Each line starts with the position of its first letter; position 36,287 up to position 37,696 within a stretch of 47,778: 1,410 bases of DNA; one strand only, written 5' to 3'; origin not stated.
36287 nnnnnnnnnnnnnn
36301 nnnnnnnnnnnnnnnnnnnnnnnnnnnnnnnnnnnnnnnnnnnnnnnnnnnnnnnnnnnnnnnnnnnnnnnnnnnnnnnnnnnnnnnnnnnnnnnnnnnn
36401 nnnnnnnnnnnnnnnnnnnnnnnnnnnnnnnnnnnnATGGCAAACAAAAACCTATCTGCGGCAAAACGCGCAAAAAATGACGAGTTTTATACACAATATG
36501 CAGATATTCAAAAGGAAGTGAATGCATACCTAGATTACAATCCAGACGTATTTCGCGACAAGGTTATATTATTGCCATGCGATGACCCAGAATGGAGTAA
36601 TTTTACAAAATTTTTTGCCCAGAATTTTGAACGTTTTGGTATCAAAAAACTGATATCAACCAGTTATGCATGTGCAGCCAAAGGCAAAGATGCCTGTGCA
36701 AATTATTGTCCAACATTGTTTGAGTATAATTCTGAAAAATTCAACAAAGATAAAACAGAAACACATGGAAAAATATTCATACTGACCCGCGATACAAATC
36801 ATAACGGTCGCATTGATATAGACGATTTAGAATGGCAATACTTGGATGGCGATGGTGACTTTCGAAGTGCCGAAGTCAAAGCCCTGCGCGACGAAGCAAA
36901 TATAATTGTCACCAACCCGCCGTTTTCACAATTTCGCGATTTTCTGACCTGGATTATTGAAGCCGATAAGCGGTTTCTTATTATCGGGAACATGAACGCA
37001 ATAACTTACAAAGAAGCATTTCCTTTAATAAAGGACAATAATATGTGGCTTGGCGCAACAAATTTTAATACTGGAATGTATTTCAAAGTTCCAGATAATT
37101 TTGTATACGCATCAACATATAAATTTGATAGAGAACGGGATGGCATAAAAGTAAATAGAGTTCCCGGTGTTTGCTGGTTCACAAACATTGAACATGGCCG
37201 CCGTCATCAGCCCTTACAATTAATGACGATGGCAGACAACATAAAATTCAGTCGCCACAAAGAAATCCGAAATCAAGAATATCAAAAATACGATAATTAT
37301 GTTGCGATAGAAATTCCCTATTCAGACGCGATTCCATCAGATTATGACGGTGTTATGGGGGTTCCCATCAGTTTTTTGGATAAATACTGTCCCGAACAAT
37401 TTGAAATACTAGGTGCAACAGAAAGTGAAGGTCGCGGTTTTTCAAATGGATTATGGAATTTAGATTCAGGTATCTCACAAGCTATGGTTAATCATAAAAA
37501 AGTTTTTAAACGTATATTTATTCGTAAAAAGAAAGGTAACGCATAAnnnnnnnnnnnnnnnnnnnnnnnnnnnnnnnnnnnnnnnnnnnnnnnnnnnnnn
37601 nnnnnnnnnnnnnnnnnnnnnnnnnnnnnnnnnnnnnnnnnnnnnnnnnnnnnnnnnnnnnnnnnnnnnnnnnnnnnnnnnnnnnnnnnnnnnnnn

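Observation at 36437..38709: Methyltransferase translationally coupled to a DUF262/HNH nuclease: candidate non-canonical restriction or defence module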

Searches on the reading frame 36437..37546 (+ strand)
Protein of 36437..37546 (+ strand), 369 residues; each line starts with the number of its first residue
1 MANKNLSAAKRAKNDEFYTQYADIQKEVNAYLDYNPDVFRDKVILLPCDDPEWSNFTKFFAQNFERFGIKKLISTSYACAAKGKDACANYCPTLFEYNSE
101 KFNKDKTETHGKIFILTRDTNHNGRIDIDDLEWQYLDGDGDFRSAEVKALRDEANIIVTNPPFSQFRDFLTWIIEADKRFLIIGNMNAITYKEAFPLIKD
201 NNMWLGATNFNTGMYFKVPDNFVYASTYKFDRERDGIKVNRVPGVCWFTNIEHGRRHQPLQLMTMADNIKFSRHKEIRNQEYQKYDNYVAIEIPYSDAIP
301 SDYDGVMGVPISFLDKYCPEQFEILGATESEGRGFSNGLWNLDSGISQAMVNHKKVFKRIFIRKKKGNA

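Call 4: search_protein_families(library=pfam, proteins=[window:36437-37546:+], max_evalue=0.01)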
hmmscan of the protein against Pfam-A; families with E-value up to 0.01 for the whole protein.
window:36437-37546:+ (369 aa): 1 family
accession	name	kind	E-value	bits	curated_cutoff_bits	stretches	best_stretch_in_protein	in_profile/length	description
PF13651.11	EcoRI_methylase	-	6.1e-125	417.5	26.4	1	5-365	1-345/345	Adenine-specific methyltransferase EcoRI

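Call 5: search_protein_families(library=padloc, proteins=[window:36437-37546:+], max_evalue=0.01)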
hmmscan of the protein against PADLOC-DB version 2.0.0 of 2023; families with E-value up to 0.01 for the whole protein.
window:36437-37546:+ (369 aa): 1 family
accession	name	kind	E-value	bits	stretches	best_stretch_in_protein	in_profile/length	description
PDLC03297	MTase_II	-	1.1e-90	302.5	1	3-366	7-329/332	Type II methyltransferase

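Call 6: search_protein_families(library=ncbifam, proteins=[window:36437-37546:+], max_evalue=0.01)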
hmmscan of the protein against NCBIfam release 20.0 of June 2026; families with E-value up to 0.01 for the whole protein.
window:36437-37546:+ (369 aa): 0 families

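Call 9: search_solved_structures(query=window:36437-37546:+, max_evalue=1, show_alignments=1)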
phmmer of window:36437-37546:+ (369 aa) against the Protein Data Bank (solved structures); distinct sequences matched with E-value up to 1: 1.
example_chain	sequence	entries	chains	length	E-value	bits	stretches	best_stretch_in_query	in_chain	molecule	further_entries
3m3m_A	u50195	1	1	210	0.78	11.9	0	202-260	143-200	Glutathione S-transferase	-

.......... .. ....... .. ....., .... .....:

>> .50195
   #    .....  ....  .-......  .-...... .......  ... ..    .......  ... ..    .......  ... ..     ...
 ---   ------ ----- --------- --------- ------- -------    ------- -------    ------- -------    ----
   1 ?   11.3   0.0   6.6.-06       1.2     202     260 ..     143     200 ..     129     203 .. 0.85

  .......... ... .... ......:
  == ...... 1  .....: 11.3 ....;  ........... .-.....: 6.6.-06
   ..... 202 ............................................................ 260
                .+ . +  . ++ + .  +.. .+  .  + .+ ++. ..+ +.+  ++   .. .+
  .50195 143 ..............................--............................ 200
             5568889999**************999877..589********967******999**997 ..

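Call 10: list_cluster_members(proteins=[P0001, P0029, P0072, P0100, P0113, P0117, window:36437-37546:+])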
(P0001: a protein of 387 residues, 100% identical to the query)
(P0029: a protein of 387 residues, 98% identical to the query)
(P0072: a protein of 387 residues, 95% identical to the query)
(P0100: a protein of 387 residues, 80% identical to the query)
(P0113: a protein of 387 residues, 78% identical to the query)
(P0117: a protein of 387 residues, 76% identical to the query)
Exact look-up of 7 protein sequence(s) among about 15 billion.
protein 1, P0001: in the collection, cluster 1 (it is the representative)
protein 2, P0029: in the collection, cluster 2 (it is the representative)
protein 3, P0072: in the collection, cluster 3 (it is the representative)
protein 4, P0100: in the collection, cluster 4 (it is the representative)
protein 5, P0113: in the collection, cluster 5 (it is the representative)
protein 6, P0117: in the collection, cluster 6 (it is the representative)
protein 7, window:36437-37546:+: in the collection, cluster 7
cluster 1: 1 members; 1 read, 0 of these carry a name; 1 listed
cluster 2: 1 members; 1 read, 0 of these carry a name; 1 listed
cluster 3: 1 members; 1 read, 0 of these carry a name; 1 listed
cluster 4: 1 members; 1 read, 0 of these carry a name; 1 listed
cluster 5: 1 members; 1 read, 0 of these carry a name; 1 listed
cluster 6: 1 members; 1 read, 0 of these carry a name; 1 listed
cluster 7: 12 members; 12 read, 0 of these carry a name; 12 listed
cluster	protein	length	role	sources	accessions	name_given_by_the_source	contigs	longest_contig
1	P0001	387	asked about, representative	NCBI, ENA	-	-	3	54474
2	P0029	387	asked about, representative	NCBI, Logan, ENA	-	-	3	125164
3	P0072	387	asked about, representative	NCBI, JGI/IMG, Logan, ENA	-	-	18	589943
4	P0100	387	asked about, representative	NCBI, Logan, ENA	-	-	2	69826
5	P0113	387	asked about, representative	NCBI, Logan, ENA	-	-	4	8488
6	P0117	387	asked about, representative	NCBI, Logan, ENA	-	-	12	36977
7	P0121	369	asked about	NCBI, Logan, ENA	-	-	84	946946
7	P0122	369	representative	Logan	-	-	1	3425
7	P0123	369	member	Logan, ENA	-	-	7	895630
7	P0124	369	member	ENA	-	-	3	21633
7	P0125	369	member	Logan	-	-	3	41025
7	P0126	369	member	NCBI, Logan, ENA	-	-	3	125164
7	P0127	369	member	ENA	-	-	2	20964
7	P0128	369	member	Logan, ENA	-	-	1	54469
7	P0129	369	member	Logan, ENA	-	-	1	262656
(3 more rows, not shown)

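Call 47: find_homologous_proteins(query=window:36437-37543:+)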
Query window:36437-37543:+ (369 aa): 8000 proteins with E <= 0.001 among 8000 candidates; the best 120 are listed.
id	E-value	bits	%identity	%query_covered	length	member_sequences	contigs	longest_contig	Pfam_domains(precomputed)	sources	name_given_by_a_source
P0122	3.5e-255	864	100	100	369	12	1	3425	PF13651.12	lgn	-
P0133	6.2e-209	712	79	99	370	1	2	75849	PF13651.12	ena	-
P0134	2.1e-202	690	80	99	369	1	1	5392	PF13651.12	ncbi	-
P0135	6.5e-193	659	79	99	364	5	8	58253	PF13651.12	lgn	-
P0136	4.7e-191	653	75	99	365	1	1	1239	PF13651.12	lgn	-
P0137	1.4e-189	648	75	99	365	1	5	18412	PF13651.12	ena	-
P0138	2.6e-189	647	75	99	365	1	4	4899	PF13651.12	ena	-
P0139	3.7e-189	646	86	88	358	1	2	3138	PF13651.12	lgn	-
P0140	8.2e-188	642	75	99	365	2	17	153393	PF13651.12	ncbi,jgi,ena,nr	ncbi:MAG: DNA methyltransferase [Mediterranea massiliensis]|nr:DNA methyltransferase [Mediterranea m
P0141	9.4e-188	642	74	99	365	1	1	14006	PF13651.12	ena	-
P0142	2.0e-187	641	77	99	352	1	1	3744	PF13651.12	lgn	-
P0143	2.3e-186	637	74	99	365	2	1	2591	PF13651.12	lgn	-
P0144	2.7e-186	637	73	100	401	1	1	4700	PF13651.12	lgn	-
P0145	5.7e-186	636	75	99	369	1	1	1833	PF13651.12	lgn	-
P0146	1.2e-185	635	70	99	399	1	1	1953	PF13651.12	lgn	-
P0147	1.9e-185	634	72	100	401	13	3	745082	PF13651.12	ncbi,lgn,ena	-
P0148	1.7e-184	631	72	100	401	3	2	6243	PF13651.12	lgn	-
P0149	1.1e-183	629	72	100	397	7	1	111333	PF13651.12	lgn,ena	-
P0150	5.0e-180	616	72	99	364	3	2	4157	PF13651.12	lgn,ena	-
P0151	1.9e-179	615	71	99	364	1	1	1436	PF13651.12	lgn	-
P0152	2.3e-179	614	71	99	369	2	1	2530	PF13651.12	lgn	-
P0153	2.4e-179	614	72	99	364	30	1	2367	PF13651.12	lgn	-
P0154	3.7e-179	614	72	99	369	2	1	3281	PF13651.12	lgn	-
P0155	4.4e-179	613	71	99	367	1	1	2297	PF13651.12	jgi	jgi:Adenine-specific methyltransferase EcoRI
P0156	4.4e-179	613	70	99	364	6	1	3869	PF13651.12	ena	-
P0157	4.5e-179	613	71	98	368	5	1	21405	PF13651.12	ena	-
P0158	7.9e-179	612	72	99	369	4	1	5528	PF13651.12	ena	-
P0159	2.5e-178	611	70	100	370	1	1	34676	PF13651.12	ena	-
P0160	4.3e-178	610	71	98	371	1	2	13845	PF13651.12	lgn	-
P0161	7.0e-178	609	74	100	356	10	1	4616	PF13651.12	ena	-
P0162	1.4e-177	608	70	100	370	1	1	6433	PF13651.12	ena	-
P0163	2.1e-177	608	81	90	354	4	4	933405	PF13651.12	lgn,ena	-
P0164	2.2e-177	608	79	90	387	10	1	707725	PF13651.12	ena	-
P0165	6.8e-177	606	70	98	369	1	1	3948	PF13651.12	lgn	-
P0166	7.5e-177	606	70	99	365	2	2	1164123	PF13651.12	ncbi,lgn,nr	ncbi:MAG: adenine-specific methyltransferase EcoRI family protein [Anaerolineales bacterium]|nr:aden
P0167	8.1e-177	606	72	99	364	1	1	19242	PF13651.12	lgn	-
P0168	1.6e-176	605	69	99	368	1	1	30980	PF13651.12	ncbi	-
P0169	1.9e-176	605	72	99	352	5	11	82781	PF13651.12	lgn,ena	-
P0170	2.8e-176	604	78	89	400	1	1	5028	PF13651.12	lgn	-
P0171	3.3e-175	601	72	99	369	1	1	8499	PF13651.12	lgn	-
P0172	3.5e-175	601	69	99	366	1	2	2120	PF13651.12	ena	-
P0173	6.1e-175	600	71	99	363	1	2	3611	PF13651.12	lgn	-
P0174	7.5e-175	599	76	88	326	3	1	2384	PF13651.12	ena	-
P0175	9.4e-175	599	79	88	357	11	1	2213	PF13651.12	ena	-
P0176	2.8e-174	598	68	99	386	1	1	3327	PF13651.12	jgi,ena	-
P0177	5.7e-174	597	71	99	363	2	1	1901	PF13651.12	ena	-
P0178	1.1e-173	596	70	99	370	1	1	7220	PF13651.12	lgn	-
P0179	1.4e-173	595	69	100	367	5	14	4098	PF13651.12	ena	-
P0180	3.4e-173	594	70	98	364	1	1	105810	PF13651.12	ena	-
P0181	4.4e-173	594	71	99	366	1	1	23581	PF13651.12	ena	-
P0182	4.8e-173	593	69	99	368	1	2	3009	PF13651.12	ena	-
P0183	4.8e-173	593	79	88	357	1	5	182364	PF13651.12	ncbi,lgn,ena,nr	ncbi:MAG: adenine-specific methyltransferase EcoRI family protein [Pseudomonadota bacterium]|nr:aden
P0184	5.5e-173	593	70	99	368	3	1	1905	PF13651.12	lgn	-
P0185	5.7e-173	593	71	99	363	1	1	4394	PF13651.12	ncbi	-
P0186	7.5e-173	593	79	88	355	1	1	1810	PF13651.12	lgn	-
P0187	8.5e-173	593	69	98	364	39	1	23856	PF13651.12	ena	-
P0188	1.4e-172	592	68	99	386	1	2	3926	PF13651.12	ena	-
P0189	1.4e-172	592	69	99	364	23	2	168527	PF13651.12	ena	-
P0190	1.6e-172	592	68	99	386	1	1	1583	PF13651.12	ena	-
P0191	1.8e-172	592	79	88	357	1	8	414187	PF13651.12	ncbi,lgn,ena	-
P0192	2.2e-172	591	70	99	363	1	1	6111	PF13651.12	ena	-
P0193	2.4e-172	591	71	98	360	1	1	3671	PF13651.12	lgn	-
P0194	3.1e-172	591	68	98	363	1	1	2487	PF13651.12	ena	-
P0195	3.2e-172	591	69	95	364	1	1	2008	PF13651.12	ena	-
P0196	4.5e-172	590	68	98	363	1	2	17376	PF13651.12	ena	-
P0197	6.9e-172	590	67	99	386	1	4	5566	PF13651.12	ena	-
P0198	7.3e-172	590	69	99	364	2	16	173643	PF13651.12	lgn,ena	-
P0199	8.5e-172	589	67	99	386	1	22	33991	PF13651.12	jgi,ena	-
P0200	8.8e-172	589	67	99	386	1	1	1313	PF13651.12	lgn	-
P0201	9.4e-172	589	73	88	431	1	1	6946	PF13651.12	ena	-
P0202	1.1e-171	589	-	-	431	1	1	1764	PF13651.12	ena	-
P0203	1.2e-171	589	67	99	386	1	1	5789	PF13651.12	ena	-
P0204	1.7e-171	588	66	99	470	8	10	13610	PF13651.12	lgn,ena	-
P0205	2.6e-171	588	69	99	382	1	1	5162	PF13651.12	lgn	-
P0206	2.8e-171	588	68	98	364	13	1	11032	PF13651.12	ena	-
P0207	3.0e-171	588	67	99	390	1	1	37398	PF13651.12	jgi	jgi:hypothetical protein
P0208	4.1e-171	587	68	99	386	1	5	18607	PF13651.12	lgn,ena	-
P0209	4.2e-171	587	78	88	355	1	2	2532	PF13651.12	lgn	-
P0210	5.3e-171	587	70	100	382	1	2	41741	PF13651.12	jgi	jgi:Adenine-specific methyltransferase EcoRI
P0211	6.8e-171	586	68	99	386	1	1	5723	PF13651.12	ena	-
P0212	7.3e-171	586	69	99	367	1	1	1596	PF13651.12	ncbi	-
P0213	1.1e-170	586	78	88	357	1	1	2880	PF13651.12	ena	-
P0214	1.1e-170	586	66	100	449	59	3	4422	PF13651.12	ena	-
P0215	1.3e-170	585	67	99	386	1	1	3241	PF13651.12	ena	-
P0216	2.5e-170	585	77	88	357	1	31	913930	PF13651.12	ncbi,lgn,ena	-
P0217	2.8e-170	584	77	88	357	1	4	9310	PF13651.12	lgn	-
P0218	3.0e-170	584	77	88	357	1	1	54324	PF13651.12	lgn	-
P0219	3.1e-170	584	70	99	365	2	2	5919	PF13651.12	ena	-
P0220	4.7e-170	584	69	99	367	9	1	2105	PF13651.12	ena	-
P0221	5.3e-170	583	68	99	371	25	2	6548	PF13651.12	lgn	-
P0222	6.1e-170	583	67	99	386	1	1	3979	PF13651.12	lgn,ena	-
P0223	7.1e-170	583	77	88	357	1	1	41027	PF13651.12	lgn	-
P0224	7.6e-170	583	77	88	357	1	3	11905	PF13651.12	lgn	-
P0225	8.2e-170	583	69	99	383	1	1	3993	PF13651.12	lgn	-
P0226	9.3e-170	583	77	88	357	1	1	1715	PF13651.12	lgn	-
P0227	1.0e-169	583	77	88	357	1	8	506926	PF13651.12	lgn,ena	-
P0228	1.0e-169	583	77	88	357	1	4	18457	PF13651.12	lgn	-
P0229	1.0e-169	583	69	99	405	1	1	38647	PF13651.12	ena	-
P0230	1.1e-169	582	68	99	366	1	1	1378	PF13651.12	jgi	jgi:hypothetical protein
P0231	1.1e-169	582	68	99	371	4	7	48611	PF13651.12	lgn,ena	-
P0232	1.2e-169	582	67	88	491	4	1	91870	PF13651.12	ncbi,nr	ncbi:MAG: adenine-specific methyltransferase EcoRI family protein [Clostridiales bacterium]|nr:adeni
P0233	1.4e-169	582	69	99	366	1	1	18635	PF13651.12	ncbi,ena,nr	ncbi:MAG: adenine-specific methyltransferase EcoRI family protein [Methanomassiliicoccaceae archaeon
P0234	1.4e-169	582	77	88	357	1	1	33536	PF13651.12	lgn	-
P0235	1.6e-169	582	67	100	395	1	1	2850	PF13651.12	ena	-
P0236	1.9e-169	582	70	99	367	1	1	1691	PF13651.12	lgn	-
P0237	2.4e-169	581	75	89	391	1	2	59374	PF13651.12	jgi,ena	jgi:hypothetical protein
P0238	3.7e-169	581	76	88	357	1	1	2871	PF13651.12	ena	-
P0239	3.9e-169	581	67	99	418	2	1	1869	PF13651.12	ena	-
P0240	3.9e-169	581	76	88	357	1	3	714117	PF13651.12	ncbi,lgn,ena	-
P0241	4.5e-169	580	63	99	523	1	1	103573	PF13651.12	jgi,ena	-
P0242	5.6e-169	580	76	88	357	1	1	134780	PF13651.12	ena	-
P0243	8.8e-169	579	75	89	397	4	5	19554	PF13651.12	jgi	jgi:hypothetical protein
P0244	1.3e-168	579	65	100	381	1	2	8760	PF13651.12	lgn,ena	-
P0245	1.3e-168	579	69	99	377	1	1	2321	PF13651.12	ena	-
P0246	1.9e-168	578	67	99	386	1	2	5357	PF13651.12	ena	-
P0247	2.8e-168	578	65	99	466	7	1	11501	PF13651.12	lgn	-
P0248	3.6e-168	577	65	99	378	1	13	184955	PF13651.12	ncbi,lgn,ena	-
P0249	3.7e-168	577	67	88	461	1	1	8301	PF13651.12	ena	-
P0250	4.8e-168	577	76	88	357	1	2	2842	PF13651.12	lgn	-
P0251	5.2e-168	577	69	99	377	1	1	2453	PF13651.12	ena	-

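Call 63: predict_structure(alignment_id=A2)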
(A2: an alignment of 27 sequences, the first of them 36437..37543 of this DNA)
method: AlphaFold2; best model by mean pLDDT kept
length: 369 residues; sequences in the alignment: 27
mean_pLDDT: 65.9   pTM: 0.60
mean pLDDT of the five models: 65.9, 64.1, 64.0, 62.5, 59.5
residues with pLDDT >= 90: 72; 70-90: 109; 50-70: 70; < 50: 118
segments of 3 or more residues with pLDDT < 50: 1-17, 208-213, 256-322, 330-340, 349-352, 356-359, 367-369
pLDDT, mean of each block of 10 residues (from residue 1): 34 46 81 89 89 81 94 91 72 77 89 93 88 92 92 94 76 91 66 66 60 55 73 75 65 52 37 41 34 30 31 39 52 43 52 48 48
secondary structure, 60 per line:
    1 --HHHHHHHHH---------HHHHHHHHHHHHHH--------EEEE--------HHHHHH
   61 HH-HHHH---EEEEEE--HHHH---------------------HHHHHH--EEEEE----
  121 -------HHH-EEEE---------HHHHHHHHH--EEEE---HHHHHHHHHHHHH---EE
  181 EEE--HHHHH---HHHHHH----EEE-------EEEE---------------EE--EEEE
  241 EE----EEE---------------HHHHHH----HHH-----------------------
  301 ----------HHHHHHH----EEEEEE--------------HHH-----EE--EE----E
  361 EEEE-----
elements in order: H3-11 H21-34 E43-46 H55-62 H64-67 E71-76 H79-82 H104-109 E112-116 E132-135 H145-153 E156-159 H163-175 E179-183 H186-190 H194-199 E204-206 E214-217 E237-242 E247-249 H265-270 H311-317 E322-327 E360-364

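Call 65: search_dna_similar(query=window:36437-37543:+, collection=plasmids, mode=protein, max_rows=60, rows=spread)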
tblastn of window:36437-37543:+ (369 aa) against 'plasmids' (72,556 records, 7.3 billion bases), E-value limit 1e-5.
Records with a match: 98; places in all: 106; records where one place covers at least 80% of the query: 65.
Best place of each record, by identity: 60-80% 25; <60% 73.
By first word of the organism name: Lactococcus 21; Enterococcus 12; Lactiplantibacillus 9; Escherichia 6; Raoultella 4; Rhodococcus 3; Apilactobacillus 3; Leuconostoc 3; Variovorax 3; Klebsiella 3; and 25 more.
By predicted mobility (MOB-suite, as given by PLSDB): mobilizable 50; non-mobilizable 34; conjugative 14.
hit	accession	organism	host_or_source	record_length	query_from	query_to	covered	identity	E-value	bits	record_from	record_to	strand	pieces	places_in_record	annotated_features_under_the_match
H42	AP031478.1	Moraxella osloensis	Homo sapiens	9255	3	329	89%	64.5%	1e-130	419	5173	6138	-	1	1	adenine-specific methyltransferase EcoRI family protein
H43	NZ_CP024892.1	Rhodococcus ruber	cell culture,activated sludge from ...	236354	1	326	88%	60.4%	5e-127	409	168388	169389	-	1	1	adenine-specific methyltransferase EcoRI family protein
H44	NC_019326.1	Arthrobacter sp. 31.31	heavy aromatic hydrocarbon contaminated ...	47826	5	331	89%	60.0%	6e-124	400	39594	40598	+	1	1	adenine-specific methyltransferase EcoRI family protein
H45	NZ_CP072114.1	Yimella sp. cx-51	Procambus clarkii,intestinal contents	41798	1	330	89%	58.3%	3e-128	412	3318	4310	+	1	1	adenine-specific methyltransferase EcoRI family protein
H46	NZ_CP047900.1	Pseudarthrobacter psychrotolerans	Single cell,Antarctic soil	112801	2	331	89%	58.2%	1e-120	390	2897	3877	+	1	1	adenine-specific methyltransferase EcoRI family protein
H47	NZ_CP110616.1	Rhodococcus antarcticus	whole organism,T5 medium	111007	2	333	90%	57.6%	2e-117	381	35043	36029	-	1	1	adenine-specific methyltransferase EcoRI family protein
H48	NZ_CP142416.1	Enterococcus faecium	Bovine,milk sample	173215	5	326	87%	57.0%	1e-115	376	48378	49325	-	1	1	adenine-specific methyltransferase EcoRI family protein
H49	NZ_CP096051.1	Enterococcus faecium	piglet,cell culture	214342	5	326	87%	57.0%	1e-115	376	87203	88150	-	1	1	adenine-specific methyltransferase EcoRI family protein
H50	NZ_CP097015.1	Enterococcus faecium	whole organism,pet food (BARF)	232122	5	326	87%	57.0%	1e-115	376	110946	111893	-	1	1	adenine-specific methyltransferase EcoRI family protein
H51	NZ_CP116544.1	Enterococcus faecium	Bos taurus,whole organism,fecal sample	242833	5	326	87%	57.0%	1e-115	376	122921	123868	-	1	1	adenine-specific methyltransferase EcoRI family protein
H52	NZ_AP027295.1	Enterococcus faecium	Bacteria,excrement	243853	5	326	87%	57.0%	1e-115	376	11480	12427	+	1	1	adenine-specific methyltransferase EcoRI family protein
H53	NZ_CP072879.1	Enterococcus faecium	stream/river surface water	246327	5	326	87%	57.0%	1e-115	376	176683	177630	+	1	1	adenine-specific methyltransferase EcoRI family protein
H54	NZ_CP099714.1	Dietzia kunjamensis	cell culture,water from a container for ...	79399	2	330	89%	55.3%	3e-110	360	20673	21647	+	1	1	adenine-specific methyltransferase EcoRI family protein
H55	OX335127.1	Apilactobacillus kunkeei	Apis mellifera,European honeybee,honey ...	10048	4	338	91%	51.0%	6e-104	342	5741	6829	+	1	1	hypothetical protein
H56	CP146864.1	Pediococcus pentosaceus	-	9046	4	330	89%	50.8%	6e-104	342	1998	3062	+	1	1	adenine-specific methyltransferase EcoRI family protein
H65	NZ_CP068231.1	Aeromonas caviae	combined sewer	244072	1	327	89%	41.3%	3e-62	222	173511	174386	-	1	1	adenine-specific methyltransferase EcoRI family protein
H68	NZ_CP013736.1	Campylobacter coli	organic chicken farm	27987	6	327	87%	40.9%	2e-59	214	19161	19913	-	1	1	adenine-specific methyltransferase EcoRI family protein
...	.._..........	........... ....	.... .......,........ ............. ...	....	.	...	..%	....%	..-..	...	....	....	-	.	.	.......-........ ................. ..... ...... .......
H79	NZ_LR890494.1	Klebsiella pneumoniae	Homo sapiens,urine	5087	14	325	85%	38.8%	8e-53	195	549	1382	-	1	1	adenine-specific methyltransferase EcoRI family protein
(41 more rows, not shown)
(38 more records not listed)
